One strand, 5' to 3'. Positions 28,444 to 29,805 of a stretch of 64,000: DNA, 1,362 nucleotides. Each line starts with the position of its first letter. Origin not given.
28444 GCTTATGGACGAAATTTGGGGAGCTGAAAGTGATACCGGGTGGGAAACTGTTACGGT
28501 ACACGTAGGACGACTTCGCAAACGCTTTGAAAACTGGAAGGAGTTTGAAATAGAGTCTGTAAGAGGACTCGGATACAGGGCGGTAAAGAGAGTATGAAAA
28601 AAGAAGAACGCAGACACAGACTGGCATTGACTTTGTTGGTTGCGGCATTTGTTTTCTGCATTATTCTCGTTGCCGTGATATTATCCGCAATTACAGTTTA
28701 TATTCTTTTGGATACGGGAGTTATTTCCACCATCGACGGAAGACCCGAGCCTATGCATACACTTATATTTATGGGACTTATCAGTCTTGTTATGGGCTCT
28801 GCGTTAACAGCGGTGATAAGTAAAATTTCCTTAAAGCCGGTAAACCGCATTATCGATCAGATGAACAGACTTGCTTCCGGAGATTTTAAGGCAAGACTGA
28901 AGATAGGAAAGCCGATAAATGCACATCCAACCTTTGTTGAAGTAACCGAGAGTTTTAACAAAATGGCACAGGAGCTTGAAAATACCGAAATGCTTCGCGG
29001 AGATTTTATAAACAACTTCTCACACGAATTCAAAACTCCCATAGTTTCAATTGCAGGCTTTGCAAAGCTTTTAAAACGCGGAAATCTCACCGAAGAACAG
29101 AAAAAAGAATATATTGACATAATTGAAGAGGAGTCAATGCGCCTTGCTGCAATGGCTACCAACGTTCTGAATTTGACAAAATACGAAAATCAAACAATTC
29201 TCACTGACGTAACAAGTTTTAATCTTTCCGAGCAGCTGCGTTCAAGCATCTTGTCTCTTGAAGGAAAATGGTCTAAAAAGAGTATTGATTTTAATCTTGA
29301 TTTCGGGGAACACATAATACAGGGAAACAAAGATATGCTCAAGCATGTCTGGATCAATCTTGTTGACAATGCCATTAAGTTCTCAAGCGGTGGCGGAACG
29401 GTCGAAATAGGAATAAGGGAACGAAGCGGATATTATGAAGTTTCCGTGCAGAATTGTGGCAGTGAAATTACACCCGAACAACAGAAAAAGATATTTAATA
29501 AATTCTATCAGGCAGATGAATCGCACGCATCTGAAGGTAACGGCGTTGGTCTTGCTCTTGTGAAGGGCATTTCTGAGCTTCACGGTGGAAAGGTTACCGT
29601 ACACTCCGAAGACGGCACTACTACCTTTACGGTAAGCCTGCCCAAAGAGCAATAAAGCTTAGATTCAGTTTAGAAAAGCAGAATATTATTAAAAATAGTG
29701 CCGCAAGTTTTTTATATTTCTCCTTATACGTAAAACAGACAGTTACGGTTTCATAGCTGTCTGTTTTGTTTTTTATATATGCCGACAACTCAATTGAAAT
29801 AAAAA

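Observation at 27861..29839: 18-nt operator-like motif at five promoters links the OmpR/HK pair to the ABC exporter, a flavodoxin and a distant small-protein gene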

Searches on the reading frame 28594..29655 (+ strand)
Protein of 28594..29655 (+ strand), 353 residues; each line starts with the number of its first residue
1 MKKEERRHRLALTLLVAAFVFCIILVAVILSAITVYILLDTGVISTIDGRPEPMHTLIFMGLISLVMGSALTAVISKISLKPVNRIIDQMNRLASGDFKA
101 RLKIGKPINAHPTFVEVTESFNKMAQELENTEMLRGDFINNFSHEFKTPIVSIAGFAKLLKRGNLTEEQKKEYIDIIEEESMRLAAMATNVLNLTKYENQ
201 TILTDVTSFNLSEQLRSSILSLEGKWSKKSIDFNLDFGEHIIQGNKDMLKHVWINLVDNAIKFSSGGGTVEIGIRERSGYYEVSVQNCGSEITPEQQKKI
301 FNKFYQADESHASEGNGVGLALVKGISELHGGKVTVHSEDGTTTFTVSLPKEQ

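Call 7: search_protein_families(library=pfam, proteins=[window:28594-29655:+])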
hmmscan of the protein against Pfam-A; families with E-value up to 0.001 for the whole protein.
window:28594-29655:+ (353 aa): 4 families
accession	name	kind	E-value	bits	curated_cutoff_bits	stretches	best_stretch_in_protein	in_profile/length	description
PF02518.31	HATPase_c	-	1.3e-27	96.9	26.4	1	245-352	2-110/111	Histidine kinase-, DNA gyrase B-, and HSP90-like ATPase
PF00512.31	HisKA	-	1.8e-14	54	26.9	1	135-199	2-65/66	His Kinase A (phospho-acceptor) domain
PF00672.30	HAMP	-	1.7e-07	31.9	25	1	75-129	2-52/53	HAMP domain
PF14501.12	HATPase_c_5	-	0.00068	19.9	22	0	250-350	7-102/102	GHKL domain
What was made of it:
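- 28594..29655 (+): Histidine kinase, 353 aa: two N-terminal hydrophobic segments, a short loop of about 15 aa, then HAMP, HisKA and HATPase. Pfam (call 7).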

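Call 10: find_homologous_proteins(query=window:28594-29652:+)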
Query window:28594-29652:+ (353 aa): 6558 proteins with E <= 0.001 among 8000 candidates; the best 120 are listed.
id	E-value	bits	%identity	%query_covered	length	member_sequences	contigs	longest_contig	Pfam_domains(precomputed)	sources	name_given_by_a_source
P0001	1.5e-226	769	100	100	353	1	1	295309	PF00672.31,PF02518.32,PF00512.32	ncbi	-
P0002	1.1e-206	703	89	100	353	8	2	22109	PF00672.31,PF02518.32,PF00512.32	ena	-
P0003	1.9e-187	640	82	100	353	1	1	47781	PF00672.31,PF02518.32,PF00512.32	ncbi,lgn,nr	ncbi:MAG: HAMP domain-containing sensor histidine kinase [Clostridia bacterium]|nr:HAMP domain-conta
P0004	9.2e-178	608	77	100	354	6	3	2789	PF00672.31,PF02518.32,PF00512.32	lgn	-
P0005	1.1e-172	592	76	100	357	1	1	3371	PF00672.31,PF02518.32,PF00512.32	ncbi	-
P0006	1.0e-171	588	75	100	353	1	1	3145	PF02518.32,PF00512.32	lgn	-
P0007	1.6e-169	581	75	100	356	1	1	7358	PF00672.31,PF02518.32,PF00512.32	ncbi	-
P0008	6.3e-167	573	74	100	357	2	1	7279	PF00672.31,PF02518.32,PF00512.32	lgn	-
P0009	1.5e-166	571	71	100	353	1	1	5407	PF00672.31,PF02518.32,PF00512.32,PF14501.13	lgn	-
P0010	1.1e-163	562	73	100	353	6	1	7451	PF00672.31,PF02518.32,PF00512.32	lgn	-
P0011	1.4e-163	562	72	99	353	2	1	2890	PF00672.31,PF02518.32,PF00512.32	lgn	-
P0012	1.4e-163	562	73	99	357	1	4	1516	PF02518.32,PF00512.32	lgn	-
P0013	1.2e-162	559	72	99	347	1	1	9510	PF00672.31,PF02518.32,PF00512.32,PF14501.13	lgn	-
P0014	1.3e-162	558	72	100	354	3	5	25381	PF00672.31,PF02518.32,PF00512.32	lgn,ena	-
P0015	1.5e-161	555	71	100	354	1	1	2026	PF00672.31,PF02518.32,PF00512.32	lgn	-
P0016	2.2e-161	554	72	99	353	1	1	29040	PF02518.32,PF00512.32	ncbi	-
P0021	2.5e-158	544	72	100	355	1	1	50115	PF00672.31,PF02518.32,PF00512.32,PF14501.13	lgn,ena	-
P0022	5.2e-158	543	72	99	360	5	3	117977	PF00672.31,PF02518.32,PF00512.32,PF14501.13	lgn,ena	-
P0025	2.9e-157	541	69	100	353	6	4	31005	PF02518.32,PF00512.32,PF14501.13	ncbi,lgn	-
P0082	8.3e-142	490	65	100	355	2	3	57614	PF00672.31,PF02518.32,PF00512.32,PF14501.13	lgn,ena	-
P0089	1.3e-140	486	64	100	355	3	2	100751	PF00672.31,PF02518.32,PF00512.32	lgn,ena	-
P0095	2.6e-140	485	64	100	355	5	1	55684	PF00672.31,PF02518.32,PF00512.32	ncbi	-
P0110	5.1e-139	481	63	100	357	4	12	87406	PF02518.32,PF00512.32,PF14501.13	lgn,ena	-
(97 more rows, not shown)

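Call 25: search_protein_families(library=ncbifam, proteins=[window:28594-29655:+])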
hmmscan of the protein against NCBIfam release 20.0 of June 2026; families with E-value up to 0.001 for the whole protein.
window:28594-29655:+ (353 aa): 79 families (the best 25 are shown)
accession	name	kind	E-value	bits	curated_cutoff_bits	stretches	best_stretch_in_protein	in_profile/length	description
NF046044.1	PnpS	equivalog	2.4e-55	188.1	400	1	127-350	162-390/390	two-component system histidine kinase PnpS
TIGR01386.1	cztS_silS_copS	subfamily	1.9e-52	178.8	292.55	1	56-350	165-457/457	heavy metal sensor histidine kinase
NF008312.0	PRK11100.1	equivalog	1.3e-44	152.8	356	1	57-351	184-474/477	two-component system sensor histidine kinase CreC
TIGR02966.1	phoR_proteo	equivalog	2.1e-43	148.6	334.2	1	127-348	106-332/333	phosphate regulon sensor histidine kinase PhoR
NF047874.1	MASE3_PAS_HK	subfamily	1.6e-42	146.2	560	1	119-352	382-626/655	MASE3 domain-containing sensor histidine kinase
NF033091.0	HK_VanS_ACDEFG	equivalog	1e-41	142.9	400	1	73-350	13-293/293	vancomycin resistance histidine kinase VanS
NF033092.0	HK_WalK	equivalog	2.3e-41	142.1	725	2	127-350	364-593/594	cell wall metabolism sensor histidine kinase WalK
NF007837.0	PRK10549.1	equivalog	3.2e-38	131.6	603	1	63-352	172-459/466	envelope stress sensor histidine kinase BaeS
NF038297.2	hybrid_HK_HrmK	equivalog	1.8e-37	129.3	725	1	116-353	216-459/607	hybrid histidine kinase/response regulator HrmK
NF012163.2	BaeS_SmeS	equivalog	4.6e-37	128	500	1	58-349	167-456/457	sensor histidine kinase efflux regulator BaeS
NF052314.1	T9SS_HK_PorY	subfamily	1.2e-36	126.7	350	1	57-348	136-417/418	PorY family sensor histidine kinase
NF007345.0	PRK09835.1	subfamily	1.6e-36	125.9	423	1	62-352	193-481/482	Cu(+)/Ag(+) sensor histidine kinase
NF041210.1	his_kin_PieS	equivalog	1.1e-35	123.6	850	1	57-351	169-470/474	two component system sensor histidine kinase PieS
NF040691.1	MtrAB_MtrB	equivalog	3.9e-33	115.2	450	1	55-352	188-493/507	MtrAB system histidine kinase MtrB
NF045911.1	TCSHisKinNblS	equivalog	1e-31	110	1000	1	135-347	388-616/621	two-component system sensor histidine kinase NblS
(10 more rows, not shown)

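Call 30: find_encoding_contigs(protein=P0001, flank=3000, max_places=2)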
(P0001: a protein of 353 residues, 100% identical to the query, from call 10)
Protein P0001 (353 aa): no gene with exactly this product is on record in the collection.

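Call 31: find_encoding_contigs(protein=P0002, flank=10000, max_places=2)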
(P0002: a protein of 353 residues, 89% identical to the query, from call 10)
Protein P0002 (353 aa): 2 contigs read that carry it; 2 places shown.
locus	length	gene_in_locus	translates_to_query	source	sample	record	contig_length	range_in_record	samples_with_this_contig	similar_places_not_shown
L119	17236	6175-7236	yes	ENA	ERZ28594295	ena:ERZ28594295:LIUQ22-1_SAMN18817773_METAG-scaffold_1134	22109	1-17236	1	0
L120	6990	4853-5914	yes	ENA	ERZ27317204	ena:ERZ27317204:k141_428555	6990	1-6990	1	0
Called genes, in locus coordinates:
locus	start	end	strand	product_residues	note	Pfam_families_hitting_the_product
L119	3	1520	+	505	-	?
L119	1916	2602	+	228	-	PF04383:KilA-N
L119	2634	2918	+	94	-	-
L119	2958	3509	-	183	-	PF00583:Acetyltransf_1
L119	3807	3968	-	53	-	PF00301:Rubredoxin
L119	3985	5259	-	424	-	PF13439:Glyco_transf_4, PF13579:Glyco_trans_4_4, PF20706:GT4-conflict (faint), PF00534:Glycos_transf_1, PF13692:Glyco_trans_1_4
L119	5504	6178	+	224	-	PF00072:Response_reg, PF00486:Trans_reg_C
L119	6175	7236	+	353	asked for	PF00672:HAMP (weak), PF00512:HisKA, PF02518:HATPase_c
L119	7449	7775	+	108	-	PF13646:HEAT_2, PF02985:HEAT (faint)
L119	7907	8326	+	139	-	-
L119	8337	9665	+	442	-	PF00664:ABC_membrane, PF00005:ABC_tran, PF02463:SMC_N (faint)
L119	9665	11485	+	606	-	PF00664:ABC_membrane, PF00005:ABC_tran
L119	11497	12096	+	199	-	PF13189:Cytidylate_kin2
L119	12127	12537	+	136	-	PF23548:Zn_ribbon_FGT1_2 (weak)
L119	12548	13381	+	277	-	PF18937:DUF5685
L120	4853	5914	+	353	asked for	PF00672:HAMP (weak), PF00512:HisKA, PF02518:HATPase_c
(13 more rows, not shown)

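Call 32: find_encoding_contigs(protein=P0003, flank=10000, max_places=2)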
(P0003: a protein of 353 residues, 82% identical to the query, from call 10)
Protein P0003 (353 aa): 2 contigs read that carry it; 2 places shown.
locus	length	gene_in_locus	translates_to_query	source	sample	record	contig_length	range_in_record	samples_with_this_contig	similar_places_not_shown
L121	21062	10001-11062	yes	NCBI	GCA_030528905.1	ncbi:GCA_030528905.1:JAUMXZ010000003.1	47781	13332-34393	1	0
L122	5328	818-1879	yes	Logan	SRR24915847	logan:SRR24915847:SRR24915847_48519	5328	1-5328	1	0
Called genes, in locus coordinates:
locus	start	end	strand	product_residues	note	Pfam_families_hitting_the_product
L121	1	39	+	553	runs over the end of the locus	PF07969:Amidohydro_3 (faint), PF01979:Amidohydro_1, PF13382:Adenine_deam_C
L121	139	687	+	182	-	-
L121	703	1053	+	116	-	PF02575:YbaB_DNA_bd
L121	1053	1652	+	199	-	PF21176:RecR_HhH, PF02132:RecR_ZnF (weak), PF01751:Toprim, PF13662:Toprim_4, PF21175:RecR_C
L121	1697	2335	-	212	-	PF02659:Mntp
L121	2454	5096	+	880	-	PF00690:Cation_ATPase_N, PF00122:E1-E2_ATPase, PF00702:Hydrolase, PF13246:Cation_ATPase, PF00689:Cation_ATPase_C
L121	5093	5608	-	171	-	-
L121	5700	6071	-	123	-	-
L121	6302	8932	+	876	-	PF01326:PPDK_N, PF00391:PEP-utilizers, PF02896:PEP-utilizers_C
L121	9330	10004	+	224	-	PF00072:Response_reg, PF00486:Trans_reg_C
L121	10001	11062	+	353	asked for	PF00672:HAMP (faint), PF00512:HisKA, PF02518:HATPase_c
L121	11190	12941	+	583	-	PF00664:ABC_membrane, PF00005:ABC_tran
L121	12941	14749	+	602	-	PF00664:ABC_membrane, PF02463:SMC_N (faint), PF00005:ABC_tran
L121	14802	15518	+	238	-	PF04607:RelA_SpoT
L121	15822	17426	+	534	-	PF00753:Lactamase_B, PF13483:Lactamase_B_3 (weak), PF23023:Anti-Pycsar_Apyc1 (weak), PF12706:Lactamase_B_2 (weak), PF16661:Lactamase_B_6, PF10996:Beta-Casp, PF07521:RMMBL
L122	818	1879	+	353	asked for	PF00672:HAMP (faint), PF00512:HisKA, PF02518:HATPase_c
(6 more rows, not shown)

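Call 41: find_encoding_contigs(protein=P0022, flank=10000, max_places=1)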
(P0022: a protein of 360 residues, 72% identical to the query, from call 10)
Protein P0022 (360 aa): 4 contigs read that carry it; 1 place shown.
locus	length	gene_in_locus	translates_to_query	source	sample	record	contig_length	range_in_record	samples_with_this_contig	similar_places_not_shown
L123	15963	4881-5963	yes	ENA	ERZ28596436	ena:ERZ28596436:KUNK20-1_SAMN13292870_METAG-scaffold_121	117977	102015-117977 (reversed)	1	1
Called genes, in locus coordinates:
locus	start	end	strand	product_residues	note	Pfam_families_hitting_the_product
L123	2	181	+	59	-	?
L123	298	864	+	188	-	PF02659:Mntp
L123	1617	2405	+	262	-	PF01261:AP_endonuc_2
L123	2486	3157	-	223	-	-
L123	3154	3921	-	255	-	PF01553:Acyltransferase (faint)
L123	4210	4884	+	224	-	PF00072:Response_reg, PF00486:Trans_reg_C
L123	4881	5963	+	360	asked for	PF00672:HAMP (faint), PF00512:HisKA, PF02518:HATPase_c, PF14501:HATPase_c_5 (faint)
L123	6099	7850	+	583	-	PF00664:ABC_membrane, PF00005:ABC_tran, PF02463:SMC_N (faint)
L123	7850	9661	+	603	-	PF00664:ABC_membrane, PF00005:ABC_tran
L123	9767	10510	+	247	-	PF09997:DUF2238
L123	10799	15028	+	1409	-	PF00480:ROK (faint), PF01548:DEDD_Tnp_IS110 (faint), PF01869:BcrAD_BadFG, PF09989:DUF2229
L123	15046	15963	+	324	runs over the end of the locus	PF02129:Peptidase_S15 (faint), PF02230:Abhydrolase_2 (faint), PF12146:Hydrolase_4, PF00561:Abhydrolase_1 (weak), PF12697:Abhydrolase_6 (faint), PF00326:Peptidase_S9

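Call 42: find_encoding_contigs(protein=P0089, flank=10000, max_places=1)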
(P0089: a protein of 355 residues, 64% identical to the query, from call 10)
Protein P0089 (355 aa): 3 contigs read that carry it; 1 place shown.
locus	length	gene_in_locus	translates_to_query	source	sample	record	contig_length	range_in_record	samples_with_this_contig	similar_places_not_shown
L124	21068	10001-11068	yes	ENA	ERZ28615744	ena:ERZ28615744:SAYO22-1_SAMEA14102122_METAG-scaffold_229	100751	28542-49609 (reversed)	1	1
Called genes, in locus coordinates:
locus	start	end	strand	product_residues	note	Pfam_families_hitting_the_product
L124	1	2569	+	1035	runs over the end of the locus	PF01935:DUF87 (weak), PF13401:AAA_22 (faint)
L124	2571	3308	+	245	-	PF14411:LHH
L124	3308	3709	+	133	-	PF14567:SUKH_5, PF09346:SMI1_KNR4, PF14568:SUKH_6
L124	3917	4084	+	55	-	-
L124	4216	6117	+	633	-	PF00239:Resolvase, PF07508:Recombinase, PF13408:Zn_ribbon_recom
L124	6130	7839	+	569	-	PF00239:Resolvase, PF07508:Recombinase, PF13408:Zn_ribbon_recom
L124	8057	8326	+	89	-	-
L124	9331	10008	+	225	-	PF00072:Response_reg, PF00486:Trans_reg_C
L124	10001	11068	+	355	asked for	PF00672:HAMP (faint), PF00512:HisKA, PF02518:HATPase_c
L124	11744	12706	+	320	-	PF02129:Peptidase_S15 (weak), PF00561:Abhydrolase_1 (faint), PF12146:Hydrolase_4 (weak), PF00326:Peptidase_S9 (weak)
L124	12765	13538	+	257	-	PF06541:ABC_trans_CmpB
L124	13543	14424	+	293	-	PF00781:DAGK_cat, PF19279:YegS_C (weak)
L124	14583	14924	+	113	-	PF09335:VTT_dom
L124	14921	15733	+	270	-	PF09997:DUF2238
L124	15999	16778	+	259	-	PF01068:DNA_ligase_A_M, PF04679:DNA_ligase_A_C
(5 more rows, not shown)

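Call 43: find_encoding_contigs(protein=P0110, flank=10000, max_places=1)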
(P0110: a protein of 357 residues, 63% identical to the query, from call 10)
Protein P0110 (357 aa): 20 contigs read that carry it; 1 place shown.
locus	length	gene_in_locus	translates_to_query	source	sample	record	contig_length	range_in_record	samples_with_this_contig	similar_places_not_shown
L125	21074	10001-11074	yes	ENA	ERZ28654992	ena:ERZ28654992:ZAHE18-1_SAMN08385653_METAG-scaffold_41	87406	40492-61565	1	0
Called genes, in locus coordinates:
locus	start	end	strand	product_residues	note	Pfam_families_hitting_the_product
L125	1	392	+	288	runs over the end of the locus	PF01261:AP_endonuc_2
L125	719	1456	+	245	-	PF01520:Amidase_3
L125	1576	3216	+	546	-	PF08486:SpoIID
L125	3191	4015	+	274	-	PF03631:Virul_fac_BrkB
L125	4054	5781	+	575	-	PF19845:DUF6320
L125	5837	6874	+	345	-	PF10340:Say1_Mug180, PF20434:BD-FAE, PF07859:Abhydrolase_3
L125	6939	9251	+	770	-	-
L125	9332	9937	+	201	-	PF00072:Response_reg, PF00486:Trans_reg_C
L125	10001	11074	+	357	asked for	PF00512:HisKA, PF02518:HATPase_c, PF14501:HATPase_c_5 (weak)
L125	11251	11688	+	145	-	-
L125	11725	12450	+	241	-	PF00005:ABC_tran, PF02463:SMC_N (faint)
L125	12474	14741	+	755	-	PF02687:FtsX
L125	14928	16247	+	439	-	PF03572:Peptidase_S41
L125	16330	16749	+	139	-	PF07883:Cupin_2 (weak)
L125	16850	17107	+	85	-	PF12675:DUF3795 (weak)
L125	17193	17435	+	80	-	-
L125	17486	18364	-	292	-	PF01263:Aldose_epim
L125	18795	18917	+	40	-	-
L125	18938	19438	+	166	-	-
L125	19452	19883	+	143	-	PF17753:Ig_mannosidase (weak)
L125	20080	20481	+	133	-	-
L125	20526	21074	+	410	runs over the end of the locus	PF04616:Glyco_hydro_43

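Call 44: find_encoding_contigs(protein=P0082, flank=10000, max_places=1)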
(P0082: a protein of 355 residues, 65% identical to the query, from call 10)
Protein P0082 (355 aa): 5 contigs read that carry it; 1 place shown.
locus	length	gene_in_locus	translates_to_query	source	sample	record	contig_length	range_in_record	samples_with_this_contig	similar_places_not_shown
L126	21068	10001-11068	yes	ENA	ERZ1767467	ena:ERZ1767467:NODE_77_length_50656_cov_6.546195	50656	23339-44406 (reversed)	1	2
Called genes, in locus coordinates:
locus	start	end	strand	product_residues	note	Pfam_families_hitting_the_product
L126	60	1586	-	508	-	PF18733:HEPN_LA2681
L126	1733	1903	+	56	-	-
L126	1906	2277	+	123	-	PF14198:TnpV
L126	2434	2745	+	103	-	-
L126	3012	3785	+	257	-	PF01553:Acyltransferase (faint)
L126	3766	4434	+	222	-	-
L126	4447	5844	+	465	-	-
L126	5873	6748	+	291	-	PF02645:DegV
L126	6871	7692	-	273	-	-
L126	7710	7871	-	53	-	PF00301:Rubredoxin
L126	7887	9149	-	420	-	PF13439:Glyco_transf_4, PF13579:Glyco_trans_4_4, PF00534:Glycos_transf_1, PF13692:Glyco_trans_1_4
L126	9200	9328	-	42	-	-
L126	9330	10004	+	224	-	PF00072:Response_reg, PF00486:Trans_reg_C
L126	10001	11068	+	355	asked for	PF00672:HAMP (faint), PF00512:HisKA, PF02518:HATPase_c, PF14501:HATPase_c_5 (weak)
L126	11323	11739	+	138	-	-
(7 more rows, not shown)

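Call 45: find_encoding_contigs(protein=P0095, flank=10000, max_places=1)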
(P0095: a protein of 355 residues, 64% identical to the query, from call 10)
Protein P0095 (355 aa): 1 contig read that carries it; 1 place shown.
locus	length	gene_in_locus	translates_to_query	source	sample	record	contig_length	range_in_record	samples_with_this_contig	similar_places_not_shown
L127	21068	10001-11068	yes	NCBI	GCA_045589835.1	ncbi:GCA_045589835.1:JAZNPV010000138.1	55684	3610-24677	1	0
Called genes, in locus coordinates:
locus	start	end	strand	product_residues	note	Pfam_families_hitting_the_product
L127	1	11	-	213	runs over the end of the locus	PF03729:DUF308 (weak)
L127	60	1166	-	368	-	PF04055:Radical_SAM (weak)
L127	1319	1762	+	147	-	PF12802:MarR_2 (weak), PF01047:MarR (weak)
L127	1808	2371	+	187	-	-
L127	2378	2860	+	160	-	PF03729:DUF308 (faint)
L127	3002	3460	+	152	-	PF12802:MarR_2 (weak)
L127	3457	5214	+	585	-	PF00664:ABC_membrane, PF00005:ABC_tran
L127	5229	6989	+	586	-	PF00664:ABC_membrane, PF00005:ABC_tran, PF02463:SMC_N (faint)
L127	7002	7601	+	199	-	PF13189:Cytidylate_kin2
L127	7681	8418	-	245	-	PF04298:Zn_peptidase_2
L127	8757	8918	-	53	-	PF00301:Rubredoxin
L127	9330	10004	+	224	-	PF00072:Response_reg, PF00486:Trans_reg_C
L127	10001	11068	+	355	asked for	PF00672:HAMP (weak), PF00512:HisKA, PF02518:HATPase_c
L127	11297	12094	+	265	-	PF00702:Hydrolase (faint), PF08282:Hydrolase_3, PF05116:S6PP (weak), PF02358:Trehalose_PPase (weak)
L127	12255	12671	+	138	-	-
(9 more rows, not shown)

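Call 54: find_encoding_contigs(protein=P0014, flank=10000, max_places=1)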
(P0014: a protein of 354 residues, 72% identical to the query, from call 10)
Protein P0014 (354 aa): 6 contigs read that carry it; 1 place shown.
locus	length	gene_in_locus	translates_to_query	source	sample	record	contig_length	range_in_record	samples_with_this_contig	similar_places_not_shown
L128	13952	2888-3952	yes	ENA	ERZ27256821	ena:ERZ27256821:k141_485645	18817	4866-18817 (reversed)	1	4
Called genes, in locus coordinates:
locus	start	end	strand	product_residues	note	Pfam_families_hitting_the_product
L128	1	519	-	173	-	?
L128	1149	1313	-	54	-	-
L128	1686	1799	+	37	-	-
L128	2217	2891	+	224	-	PF00072:Response_reg, PF00486:Trans_reg_C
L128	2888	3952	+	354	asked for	PF00672:HAMP (faint), PF00512:HisKA, PF02518:HATPase_c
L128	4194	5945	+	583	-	PF00664:ABC_membrane, PF00005:ABC_tran, PF02463:SMC_N (faint)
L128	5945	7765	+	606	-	PF00664:ABC_membrane, PF00005:ABC_tran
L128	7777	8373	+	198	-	PF13189:Cytidylate_kin2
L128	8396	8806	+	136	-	-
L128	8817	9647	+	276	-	PF18937:DUF5685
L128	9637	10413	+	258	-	PF00226:DnaJ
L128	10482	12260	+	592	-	PF00012:HSP70, PF06723:MreB_Mbl, PF00012:HSP70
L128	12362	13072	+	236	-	PF04607:RelA_SpoT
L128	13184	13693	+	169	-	PF12641:Flavodoxin_3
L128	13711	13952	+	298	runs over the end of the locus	PF02645:DegV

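Call 55: find_encoding_contigs(protein=P0016, flank=10000, max_places=1)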
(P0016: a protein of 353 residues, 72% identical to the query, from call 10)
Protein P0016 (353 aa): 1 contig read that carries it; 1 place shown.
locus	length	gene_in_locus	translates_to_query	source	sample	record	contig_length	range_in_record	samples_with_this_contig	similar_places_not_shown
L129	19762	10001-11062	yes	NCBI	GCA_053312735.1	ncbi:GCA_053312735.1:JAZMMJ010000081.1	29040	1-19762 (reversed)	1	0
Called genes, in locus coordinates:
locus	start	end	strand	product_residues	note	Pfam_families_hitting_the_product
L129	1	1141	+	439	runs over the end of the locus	PF00078:RVT_1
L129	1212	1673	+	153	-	PF00293:NUDIX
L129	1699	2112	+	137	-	PF01327:Pep_deformylase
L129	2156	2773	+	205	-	-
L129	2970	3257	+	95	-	PF20648:DUF6809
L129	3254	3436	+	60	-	-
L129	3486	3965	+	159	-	PF01797:Y1_Tnp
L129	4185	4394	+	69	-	PF13560:HTH_31 (weak), PF12844:HTH_19, PF01381:HTH_3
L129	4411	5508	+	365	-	-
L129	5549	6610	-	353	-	PF00145:DNA_methylase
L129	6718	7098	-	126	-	PF01381:HTH_3 (weak)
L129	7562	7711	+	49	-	-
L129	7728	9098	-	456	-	PF01554:MatE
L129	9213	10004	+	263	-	PF00072:Response_reg, PF00486:Trans_reg_C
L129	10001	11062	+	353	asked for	PF00512:HisKA, PF02518:HATPase_c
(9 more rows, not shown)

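Call 56: find_encoding_contigs(protein=P0021, flank=10000, max_places=1)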
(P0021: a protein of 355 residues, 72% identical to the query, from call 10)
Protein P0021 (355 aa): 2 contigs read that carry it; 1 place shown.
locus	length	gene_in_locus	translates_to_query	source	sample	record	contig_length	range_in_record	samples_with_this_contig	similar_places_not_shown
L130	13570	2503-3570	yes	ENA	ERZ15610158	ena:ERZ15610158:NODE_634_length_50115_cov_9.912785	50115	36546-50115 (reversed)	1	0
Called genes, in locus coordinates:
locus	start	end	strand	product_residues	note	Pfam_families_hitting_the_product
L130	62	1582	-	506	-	PF01925:TauE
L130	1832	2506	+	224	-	PF00072:Response_reg, PF00486:Trans_reg_C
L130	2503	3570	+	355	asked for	PF00672:HAMP (weak), PF00512:HisKA, PF02518:HATPase_c, PF14501:HATPase_c_5 (weak)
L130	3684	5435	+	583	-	PF00664:ABC_membrane, PF00005:ABC_tran, PF02463:SMC_N (faint)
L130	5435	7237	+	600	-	PF00664:ABC_membrane, PF00005:ABC_tran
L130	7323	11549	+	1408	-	PF01548:DEDD_Tnp_IS110 (faint), PF01869:BcrAD_BadFG, PF09989:DUF2229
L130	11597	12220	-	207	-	-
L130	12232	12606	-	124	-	-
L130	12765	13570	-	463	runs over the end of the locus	PF01145:Band_7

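Call 57: find_encoding_contigs(protein=P0025, flank=10000, max_places=1)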
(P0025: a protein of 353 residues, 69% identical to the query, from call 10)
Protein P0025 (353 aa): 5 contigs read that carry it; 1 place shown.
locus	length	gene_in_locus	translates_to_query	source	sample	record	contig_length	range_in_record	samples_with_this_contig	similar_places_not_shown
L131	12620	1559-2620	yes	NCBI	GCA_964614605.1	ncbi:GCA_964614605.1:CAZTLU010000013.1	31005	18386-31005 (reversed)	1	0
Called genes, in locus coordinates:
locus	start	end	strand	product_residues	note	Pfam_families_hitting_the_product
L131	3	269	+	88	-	?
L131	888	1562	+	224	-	PF00072:Response_reg, PF00486:Trans_reg_C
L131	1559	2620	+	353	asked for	PF00512:HisKA, PF02518:HATPase_c, PF14501:HATPase_c_5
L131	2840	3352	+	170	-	PF12641:Flavodoxin_3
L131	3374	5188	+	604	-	PF06480:FtsH_ext, PF06068:TIP49 (weak), PF00004:AAA, PF07728:AAA_5 (faint), PF13207:AAA_17 (faint), PF17862:AAA_lid_3, PF01434:Peptidase_M41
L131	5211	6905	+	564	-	PF00501:AMP-binding, PF13193:AMP-binding_C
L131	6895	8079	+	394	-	PF01553:Acyltransferase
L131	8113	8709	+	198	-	PF01066:CDP-OH_P_transf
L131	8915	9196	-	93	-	-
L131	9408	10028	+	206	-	-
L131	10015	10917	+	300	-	PF08843:AbiEii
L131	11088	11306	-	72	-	PF19668:DUF6171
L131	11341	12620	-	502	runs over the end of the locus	PF22848:ASD1_dom, PF06964:Alpha-L-AF_C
